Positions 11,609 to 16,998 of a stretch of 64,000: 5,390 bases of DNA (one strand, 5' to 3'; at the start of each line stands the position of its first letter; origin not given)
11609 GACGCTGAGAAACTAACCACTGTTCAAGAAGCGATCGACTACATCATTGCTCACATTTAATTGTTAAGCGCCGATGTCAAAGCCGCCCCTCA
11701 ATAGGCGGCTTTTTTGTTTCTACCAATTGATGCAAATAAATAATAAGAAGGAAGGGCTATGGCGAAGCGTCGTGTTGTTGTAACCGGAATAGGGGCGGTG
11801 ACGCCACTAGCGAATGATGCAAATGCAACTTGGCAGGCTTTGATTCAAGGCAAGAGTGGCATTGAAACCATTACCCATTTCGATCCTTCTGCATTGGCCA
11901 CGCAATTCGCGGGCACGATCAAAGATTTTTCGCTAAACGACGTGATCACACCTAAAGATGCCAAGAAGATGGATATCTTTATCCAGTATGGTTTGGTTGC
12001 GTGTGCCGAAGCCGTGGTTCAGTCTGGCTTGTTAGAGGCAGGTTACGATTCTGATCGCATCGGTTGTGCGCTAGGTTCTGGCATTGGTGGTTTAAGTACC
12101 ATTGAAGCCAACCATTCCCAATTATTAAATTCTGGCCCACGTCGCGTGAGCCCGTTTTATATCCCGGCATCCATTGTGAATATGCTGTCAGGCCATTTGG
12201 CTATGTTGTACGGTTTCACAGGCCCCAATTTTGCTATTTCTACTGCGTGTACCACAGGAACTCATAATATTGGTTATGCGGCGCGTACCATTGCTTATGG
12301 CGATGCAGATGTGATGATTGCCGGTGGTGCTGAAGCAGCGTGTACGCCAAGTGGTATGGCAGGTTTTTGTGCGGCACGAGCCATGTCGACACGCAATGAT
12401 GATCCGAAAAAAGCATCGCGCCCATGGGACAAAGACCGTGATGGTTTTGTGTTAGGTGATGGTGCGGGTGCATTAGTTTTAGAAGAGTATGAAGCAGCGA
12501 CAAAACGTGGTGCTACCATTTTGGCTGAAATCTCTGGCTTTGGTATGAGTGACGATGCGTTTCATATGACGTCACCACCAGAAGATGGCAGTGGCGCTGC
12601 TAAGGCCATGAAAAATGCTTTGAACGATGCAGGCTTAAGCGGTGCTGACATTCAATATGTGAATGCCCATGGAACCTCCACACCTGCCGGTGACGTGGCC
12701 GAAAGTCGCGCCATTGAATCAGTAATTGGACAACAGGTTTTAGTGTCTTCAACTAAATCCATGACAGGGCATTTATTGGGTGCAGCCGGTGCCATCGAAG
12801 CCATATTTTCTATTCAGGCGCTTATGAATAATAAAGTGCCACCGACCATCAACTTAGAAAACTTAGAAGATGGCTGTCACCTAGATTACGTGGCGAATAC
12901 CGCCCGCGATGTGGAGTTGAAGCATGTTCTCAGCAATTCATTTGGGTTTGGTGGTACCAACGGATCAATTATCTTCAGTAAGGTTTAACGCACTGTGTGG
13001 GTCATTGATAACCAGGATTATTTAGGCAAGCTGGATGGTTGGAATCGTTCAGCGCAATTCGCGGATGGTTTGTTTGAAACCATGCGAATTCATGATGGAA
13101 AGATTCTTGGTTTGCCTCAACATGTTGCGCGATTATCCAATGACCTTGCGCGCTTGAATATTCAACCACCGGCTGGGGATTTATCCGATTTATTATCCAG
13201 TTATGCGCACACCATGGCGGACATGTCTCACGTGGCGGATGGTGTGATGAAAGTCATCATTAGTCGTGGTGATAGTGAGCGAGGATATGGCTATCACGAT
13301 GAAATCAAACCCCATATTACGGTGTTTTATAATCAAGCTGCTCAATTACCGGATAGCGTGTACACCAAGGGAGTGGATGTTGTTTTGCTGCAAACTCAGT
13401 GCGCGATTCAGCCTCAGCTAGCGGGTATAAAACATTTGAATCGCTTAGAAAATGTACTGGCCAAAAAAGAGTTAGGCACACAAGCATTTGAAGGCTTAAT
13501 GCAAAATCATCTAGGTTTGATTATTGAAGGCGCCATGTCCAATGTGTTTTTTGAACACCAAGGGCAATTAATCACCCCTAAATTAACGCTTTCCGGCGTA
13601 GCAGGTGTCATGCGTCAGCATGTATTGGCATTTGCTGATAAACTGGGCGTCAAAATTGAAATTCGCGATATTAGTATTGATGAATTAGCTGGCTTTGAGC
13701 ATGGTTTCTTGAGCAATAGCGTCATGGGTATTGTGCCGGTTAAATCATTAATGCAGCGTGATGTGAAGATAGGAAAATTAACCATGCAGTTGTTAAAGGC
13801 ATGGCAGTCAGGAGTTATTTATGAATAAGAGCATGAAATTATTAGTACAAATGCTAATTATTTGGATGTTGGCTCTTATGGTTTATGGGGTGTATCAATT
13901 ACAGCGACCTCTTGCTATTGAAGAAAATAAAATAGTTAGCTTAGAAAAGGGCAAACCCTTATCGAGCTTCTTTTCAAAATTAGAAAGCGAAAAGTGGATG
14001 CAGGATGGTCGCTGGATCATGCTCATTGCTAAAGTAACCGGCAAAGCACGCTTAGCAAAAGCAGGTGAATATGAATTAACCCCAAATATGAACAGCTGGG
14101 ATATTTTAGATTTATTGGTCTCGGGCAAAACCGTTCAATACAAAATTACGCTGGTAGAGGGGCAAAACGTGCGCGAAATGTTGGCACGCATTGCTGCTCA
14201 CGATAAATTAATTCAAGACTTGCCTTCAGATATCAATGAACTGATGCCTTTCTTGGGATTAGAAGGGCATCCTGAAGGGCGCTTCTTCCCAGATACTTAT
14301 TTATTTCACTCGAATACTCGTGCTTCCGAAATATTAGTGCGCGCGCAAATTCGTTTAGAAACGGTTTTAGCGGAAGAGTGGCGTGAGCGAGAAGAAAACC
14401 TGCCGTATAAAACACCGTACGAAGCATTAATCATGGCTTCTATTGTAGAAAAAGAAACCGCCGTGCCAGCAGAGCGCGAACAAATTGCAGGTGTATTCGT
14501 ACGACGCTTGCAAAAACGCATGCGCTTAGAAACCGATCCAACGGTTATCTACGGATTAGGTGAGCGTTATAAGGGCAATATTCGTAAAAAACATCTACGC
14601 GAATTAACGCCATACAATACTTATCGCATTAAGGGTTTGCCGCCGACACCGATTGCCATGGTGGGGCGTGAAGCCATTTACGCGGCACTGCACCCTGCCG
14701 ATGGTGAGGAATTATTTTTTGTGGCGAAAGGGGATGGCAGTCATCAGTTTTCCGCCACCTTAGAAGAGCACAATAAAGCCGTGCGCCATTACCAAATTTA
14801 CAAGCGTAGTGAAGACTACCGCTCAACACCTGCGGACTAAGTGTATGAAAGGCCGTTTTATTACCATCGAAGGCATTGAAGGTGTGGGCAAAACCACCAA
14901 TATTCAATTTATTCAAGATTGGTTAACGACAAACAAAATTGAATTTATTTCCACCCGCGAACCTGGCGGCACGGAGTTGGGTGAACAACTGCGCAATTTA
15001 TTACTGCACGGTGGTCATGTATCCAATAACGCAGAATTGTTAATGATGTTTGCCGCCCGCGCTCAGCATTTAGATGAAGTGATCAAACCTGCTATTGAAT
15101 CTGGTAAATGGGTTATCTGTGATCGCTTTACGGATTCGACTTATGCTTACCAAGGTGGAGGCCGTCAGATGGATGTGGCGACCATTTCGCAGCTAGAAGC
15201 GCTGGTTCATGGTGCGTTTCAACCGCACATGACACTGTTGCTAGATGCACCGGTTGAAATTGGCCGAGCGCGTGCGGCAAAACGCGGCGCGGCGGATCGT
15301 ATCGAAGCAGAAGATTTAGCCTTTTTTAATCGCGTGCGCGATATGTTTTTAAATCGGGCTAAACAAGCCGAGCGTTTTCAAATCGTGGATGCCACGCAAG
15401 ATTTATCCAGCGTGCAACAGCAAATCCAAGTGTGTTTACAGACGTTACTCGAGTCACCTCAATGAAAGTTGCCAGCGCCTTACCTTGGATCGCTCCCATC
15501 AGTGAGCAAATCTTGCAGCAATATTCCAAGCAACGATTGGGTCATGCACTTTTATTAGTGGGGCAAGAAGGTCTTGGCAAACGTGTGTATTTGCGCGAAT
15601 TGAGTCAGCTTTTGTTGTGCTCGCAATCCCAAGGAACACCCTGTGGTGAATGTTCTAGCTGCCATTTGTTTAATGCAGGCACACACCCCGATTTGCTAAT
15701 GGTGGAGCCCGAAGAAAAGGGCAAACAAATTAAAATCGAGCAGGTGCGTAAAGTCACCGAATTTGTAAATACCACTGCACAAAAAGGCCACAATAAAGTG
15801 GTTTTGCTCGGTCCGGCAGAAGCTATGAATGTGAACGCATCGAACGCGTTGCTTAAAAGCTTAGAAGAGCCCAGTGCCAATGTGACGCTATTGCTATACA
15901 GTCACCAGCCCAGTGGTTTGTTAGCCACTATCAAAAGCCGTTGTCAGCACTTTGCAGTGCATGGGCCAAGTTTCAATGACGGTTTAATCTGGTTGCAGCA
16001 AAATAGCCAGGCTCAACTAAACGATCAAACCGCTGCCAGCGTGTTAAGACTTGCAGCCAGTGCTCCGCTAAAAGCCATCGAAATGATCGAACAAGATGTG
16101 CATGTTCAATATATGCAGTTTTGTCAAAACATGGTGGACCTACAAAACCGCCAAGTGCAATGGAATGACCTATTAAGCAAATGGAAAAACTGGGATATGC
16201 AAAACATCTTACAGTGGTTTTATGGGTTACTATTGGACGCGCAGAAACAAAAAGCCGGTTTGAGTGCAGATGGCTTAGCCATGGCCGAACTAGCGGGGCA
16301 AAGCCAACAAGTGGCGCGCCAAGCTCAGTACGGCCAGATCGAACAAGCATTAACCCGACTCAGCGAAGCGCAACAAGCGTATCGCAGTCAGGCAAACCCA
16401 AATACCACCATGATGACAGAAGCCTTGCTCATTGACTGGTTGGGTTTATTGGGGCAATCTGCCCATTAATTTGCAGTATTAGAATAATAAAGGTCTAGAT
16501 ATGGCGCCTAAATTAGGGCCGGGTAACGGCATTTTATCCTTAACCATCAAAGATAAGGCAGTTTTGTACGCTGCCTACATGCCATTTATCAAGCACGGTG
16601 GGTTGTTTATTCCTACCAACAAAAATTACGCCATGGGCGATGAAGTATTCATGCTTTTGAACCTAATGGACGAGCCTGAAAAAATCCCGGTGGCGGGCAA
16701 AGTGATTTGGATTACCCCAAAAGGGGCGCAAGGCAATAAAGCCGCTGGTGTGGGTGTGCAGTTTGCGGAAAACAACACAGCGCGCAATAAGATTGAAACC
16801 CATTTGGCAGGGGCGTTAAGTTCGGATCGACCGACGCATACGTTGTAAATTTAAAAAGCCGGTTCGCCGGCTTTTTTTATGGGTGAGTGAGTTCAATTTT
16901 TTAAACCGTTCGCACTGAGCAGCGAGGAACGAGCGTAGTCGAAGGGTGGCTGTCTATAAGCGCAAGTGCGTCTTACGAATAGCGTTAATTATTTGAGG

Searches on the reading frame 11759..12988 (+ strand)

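Call 10: search_protein_families(library=pfam, proteins=[window:11759-12988:+], max_evalue=0.001)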
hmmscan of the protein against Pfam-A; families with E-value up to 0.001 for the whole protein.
window:11759-12988:+ (409 aa): 3 families
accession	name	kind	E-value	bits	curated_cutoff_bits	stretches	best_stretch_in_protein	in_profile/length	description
PF00109.32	ketoacyl-synt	-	1.3e-61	208.8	20.8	1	4-247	2-252/252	Beta-ketoacyl synthase, N-terminal domain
PF02801.28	Ketoacyl-synt_C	-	5.1e-37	126.9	20.8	1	255-367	1-119/119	Beta-ketoacyl synthase, C-terminal domain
PF00108.29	Thiolase_N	-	0.00021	21.2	26.4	1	152-193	71-114/260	Thiolase, N-terminal domain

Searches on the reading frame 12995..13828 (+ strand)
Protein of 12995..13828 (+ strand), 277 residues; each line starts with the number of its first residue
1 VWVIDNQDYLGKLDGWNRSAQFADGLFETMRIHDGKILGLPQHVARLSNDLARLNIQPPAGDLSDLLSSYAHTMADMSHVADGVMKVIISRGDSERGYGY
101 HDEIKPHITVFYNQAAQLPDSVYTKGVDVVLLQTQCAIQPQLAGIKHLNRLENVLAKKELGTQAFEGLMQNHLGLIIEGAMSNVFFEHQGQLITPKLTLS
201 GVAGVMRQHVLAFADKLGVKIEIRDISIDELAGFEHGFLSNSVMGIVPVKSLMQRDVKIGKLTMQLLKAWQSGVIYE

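Call 10: search_protein_families(library=pfam, proteins=[window:12995-13828:+], max_evalue=0.001)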
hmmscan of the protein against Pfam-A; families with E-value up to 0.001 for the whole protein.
window:12995-13828:+ (277 aa): 1 family
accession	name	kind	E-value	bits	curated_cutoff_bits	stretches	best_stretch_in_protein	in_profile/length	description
PF01063.24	Aminotran_4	-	6e-50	170.6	28.5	1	25-251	1-222/223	Amino-transferase class IV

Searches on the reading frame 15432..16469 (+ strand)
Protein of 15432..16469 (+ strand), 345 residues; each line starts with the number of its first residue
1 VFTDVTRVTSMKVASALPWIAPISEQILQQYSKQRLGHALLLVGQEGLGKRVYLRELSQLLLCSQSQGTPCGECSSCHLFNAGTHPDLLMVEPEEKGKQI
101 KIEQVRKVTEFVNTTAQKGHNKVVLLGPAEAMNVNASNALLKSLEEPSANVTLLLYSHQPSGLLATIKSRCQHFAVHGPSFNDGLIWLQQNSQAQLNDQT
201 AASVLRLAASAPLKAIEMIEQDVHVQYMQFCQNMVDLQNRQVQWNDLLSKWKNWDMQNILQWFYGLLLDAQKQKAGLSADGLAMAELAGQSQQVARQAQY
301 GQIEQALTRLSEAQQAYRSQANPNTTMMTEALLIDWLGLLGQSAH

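Call 10: search_protein_families(library=pfam, proteins=[window:15432-16469:+], max_evalue=0.001)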
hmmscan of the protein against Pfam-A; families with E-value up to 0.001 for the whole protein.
window:15432-16469:+ (345 aa): 2 families
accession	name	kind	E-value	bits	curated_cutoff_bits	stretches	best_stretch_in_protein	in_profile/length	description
PF13177.12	DNA_pol3_delta2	-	2.9e-45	154.6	27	1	24-175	6-156/161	DNA polymerase III, delta subunit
PF09115.15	DNApol3-delta_C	-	4.6e-12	46.8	21.7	1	226-336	6-115/117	DNA polymerase III, delta subunit, C terminal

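Call 16: find_related_loci(query=window:15432-16469:+, collection=genome_contigs, flank=10000)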
Query window:15432-16469:+ (345 aa) in genome_contigs; peptide patterns used: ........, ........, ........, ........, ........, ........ (x = any residue, [..] = any of these).
71 stretches matched a pattern; 18 encode a relative of the query (tblastn E <= 1e-3); 18 distinct loci.
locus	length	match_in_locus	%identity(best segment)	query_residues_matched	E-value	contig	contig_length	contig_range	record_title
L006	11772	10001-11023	92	5-345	0e+0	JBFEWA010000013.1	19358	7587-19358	MAG: Bermanella sp. isolate Mix_mud08.2021.06.49 k141_1638710_length_19358_cov_11.4131, whole genome shotgun sequence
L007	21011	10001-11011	82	10-345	0e+0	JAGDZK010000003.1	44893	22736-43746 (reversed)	MAG: Bermanella sp. isolate FR12gam3 FR12DL_contig_1814, whole genome shotgun sequence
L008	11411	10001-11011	81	11-345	0e+0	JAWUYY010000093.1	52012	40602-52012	MAG: Bermanella sp. isolate HBSea_ice_MAG932 BAT.932_169162_flag=0_multi=29.8264_len=52012, whole genome shotgun sequenc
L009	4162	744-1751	80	11-345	0e+0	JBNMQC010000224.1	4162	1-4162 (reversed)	MAG: Bermanella sp. isolate 3300045790_39 Ga0491192_0020719, whole genome shotgun sequence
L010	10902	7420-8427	79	11-345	0e+0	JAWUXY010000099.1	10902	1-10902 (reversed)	MAG: Bermanella sp. isolate HBSea_ice_MAG749 BAT.749_1223854_flag=1_multi=7.9115_len=10902, whole genome shotgun sequenc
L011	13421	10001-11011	82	10-345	0e+0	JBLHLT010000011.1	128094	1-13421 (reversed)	MAG: Oceanicoccus sp. isolate 3300054697_90 Ga0535669_0000091, whole genome shotgun sequence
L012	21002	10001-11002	74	11-344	1e-169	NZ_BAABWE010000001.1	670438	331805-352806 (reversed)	Oceaniserpentilla sp. 4NH20-0058 sequence01, whole genome shotgun sequence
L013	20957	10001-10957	37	6-334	2e-63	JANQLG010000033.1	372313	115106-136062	MAG: Spongiibacteraceae bacterium isolate PL25a_bin.51 k99_5123552, whole genome shotgun sequence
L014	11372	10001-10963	34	15-336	6e-55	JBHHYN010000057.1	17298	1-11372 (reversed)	MAG: Gammaproteobacteria bacterium isolate Maj_2_bin.47 NODE_1675_length_17298_cov_9.711941, whole genome shotgun sequen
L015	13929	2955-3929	33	16-340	1e-52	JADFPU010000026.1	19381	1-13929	MAG: Proteobacteria bacterium isolate B75T3L11 B75T3L11_NODE2503, whole genome shotgun sequence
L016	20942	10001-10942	33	19-337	1e-51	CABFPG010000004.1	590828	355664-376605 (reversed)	Teredinibacter sp. ISS155 genome assembly, contig: 0004, whole genome shotgun sequence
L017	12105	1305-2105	39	18-275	6e-51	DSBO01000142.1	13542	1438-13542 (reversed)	MAG TPA_asm: Thioalkalivibrio sp. isolate SpSt-1174 Ga0129302_1002362, whole genome shotgun sequence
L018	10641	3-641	42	48-262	4e-49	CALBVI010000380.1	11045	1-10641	MAG: uncultured Spongiibacteraceae bacterium isolate B2_Bin_Bin_140_1 genome assembly, contig: c_000000428834, whole gen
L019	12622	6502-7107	44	15-218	4e-42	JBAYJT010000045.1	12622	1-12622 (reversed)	MAG: Gammaproteobacteria bacterium isolate SO_2016_GW1_62 scaffold08789_OW334_2016, whole genome shotgun sequence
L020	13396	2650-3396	25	26-286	2e-23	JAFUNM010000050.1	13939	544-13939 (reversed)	MAG: Clostridia bacterium isolate RGIG4655 Roe_deer_Rectum-4__c362133, whole genome shotgun sequence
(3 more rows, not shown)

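Call 22: search_protein_families(library=pfam, proteins=[L007:11448-12026:+, L007:12359-13378:-, L007:13715-15370:-, L007:15593-16027:-, L007:16031-17272:-, L007:17829-18851:-, L007:19011-20615:+])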
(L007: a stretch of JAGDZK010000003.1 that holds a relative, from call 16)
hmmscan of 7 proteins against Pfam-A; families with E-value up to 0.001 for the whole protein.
L007:11448-12026:+ (192 aa): 0 families

L007:12359-13378:- (339 aa): 0 families

L007:13715-15370:- (551 aa): 3 families
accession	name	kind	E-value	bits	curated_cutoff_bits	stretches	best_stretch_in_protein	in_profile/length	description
PF16036.10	Chalcone_3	-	2e-15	57.7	27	1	59-208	18-164/165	Chalcone isomerase-like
PF03544.19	TonB_C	-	5.2e-14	52.9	24.6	2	352-430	2-79/79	Gram-negative bacterial TonB protein C-terminal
PF13103.11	TonB_2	-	4.5e-11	43.2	22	1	461-544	3-82/85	TonB C terminal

L007:15593-16027:- (144 aa): 1 family
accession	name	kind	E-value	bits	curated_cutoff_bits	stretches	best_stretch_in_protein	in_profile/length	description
PF12849.12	PBP_like_2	-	8.3e-05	22.9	27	1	27-135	93-190/267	PBP superfamily domain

L007:16031-17272:- (413 aa): 0 families

L007:17829-18851:- (340 aa): 4 families
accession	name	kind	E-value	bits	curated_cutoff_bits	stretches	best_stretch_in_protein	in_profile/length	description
PF12625.12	Arabinose_bd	-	1.1e-34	120.6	27.6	1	23-210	1-185/185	Arabinose-binding domain of AraC transcription regulator, N-term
PF12833.13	HTH_18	-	1.5e-24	86.5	33.6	1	260-338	1-80/80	Helix-turn-helix domain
PF00165.29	HTH_AraC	-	2.4e-11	43.9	26.6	1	299-336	2-41/42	Bacterial regulatory helix-turn-helix proteins, AraC family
PF08281.18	Sigma70_r4_2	-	0.00049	20.1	25.7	0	260-277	32-49/54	Sigma-70, region 4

L007:19011-20615:+ (534 aa): 2 families
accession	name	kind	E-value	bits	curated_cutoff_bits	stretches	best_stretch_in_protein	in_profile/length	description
PF02913.24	FAD-oxidase_C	-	2.3e-34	119.7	21.2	1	265-527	2-247/248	FAD linked oxidases, C-terminal domain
PF01565.28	FAD_binding_4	-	1.8e-31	109.1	26.4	1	88-226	1-135/139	FAD binding domain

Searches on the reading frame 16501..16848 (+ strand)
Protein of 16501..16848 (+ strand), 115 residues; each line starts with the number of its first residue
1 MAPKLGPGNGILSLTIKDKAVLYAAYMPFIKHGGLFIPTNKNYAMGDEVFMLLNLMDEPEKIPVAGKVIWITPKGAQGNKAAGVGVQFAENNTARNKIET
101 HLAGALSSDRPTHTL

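Call 10: search_protein_families(library=pfam, proteins=[window:16501-16848:+], max_evalue=0.001)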
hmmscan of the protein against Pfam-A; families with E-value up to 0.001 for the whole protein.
window:16501-16848:+ (115 aa): 1 family
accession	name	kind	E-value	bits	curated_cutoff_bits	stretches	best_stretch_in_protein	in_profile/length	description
PF07238.19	PilZ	-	1.3e-12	48.4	22.5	1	13-102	13-100/102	PilZ domain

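Call 15: find_encoding_contigs(protein=window:16501-16848:+, flank=10000, max_places=10)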
Protein window:16501-16848:+ (115 aa): 5 contigs read that carry it; 5 places shown.
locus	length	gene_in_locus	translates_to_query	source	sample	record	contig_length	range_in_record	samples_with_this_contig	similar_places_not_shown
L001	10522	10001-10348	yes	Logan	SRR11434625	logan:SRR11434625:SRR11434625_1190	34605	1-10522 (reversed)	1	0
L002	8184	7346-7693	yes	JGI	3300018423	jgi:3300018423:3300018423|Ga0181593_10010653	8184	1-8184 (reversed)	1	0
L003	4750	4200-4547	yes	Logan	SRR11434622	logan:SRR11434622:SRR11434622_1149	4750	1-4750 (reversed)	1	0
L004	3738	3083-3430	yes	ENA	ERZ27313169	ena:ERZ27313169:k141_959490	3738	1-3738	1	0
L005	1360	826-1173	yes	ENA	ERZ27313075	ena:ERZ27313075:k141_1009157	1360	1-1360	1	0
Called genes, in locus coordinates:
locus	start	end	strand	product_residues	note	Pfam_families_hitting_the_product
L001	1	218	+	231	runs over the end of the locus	PF00702:Hydrolase, PF12710:HAD, PF13419:HAD_2, PF13242:Hydrolase_like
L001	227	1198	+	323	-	PF01343:Peptidase_S49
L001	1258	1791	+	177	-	PF02620:YceD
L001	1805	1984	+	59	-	PF01783:Ribosomal_L32p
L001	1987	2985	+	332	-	PF02504:FA_synthesis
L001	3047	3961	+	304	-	PF00698:Acyl_transf_1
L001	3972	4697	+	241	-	PF00106:adh_short, PF08659:KR, PF13561:adh_short_C2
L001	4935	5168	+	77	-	PF00550:PP-binding, PF14573:PP-binding_2 (weak)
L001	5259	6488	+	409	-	PF00109:ketoacyl-synt, PF02801:Ketoacyl-synt_C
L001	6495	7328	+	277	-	PF01063:Aminotran_4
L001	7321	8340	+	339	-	PF02618:YceG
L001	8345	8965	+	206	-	PF02223:Thymidylate_kin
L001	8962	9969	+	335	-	PF13177:DNA_pol3_delta2, PF09115:DNApol3-delta_C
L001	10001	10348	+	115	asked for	PF07238:PilZ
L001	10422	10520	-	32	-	?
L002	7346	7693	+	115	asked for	PF07238:PilZ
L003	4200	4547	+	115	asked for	PF07238:PilZ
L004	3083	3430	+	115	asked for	PF07238:PilZ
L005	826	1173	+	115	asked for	PF07238:PilZ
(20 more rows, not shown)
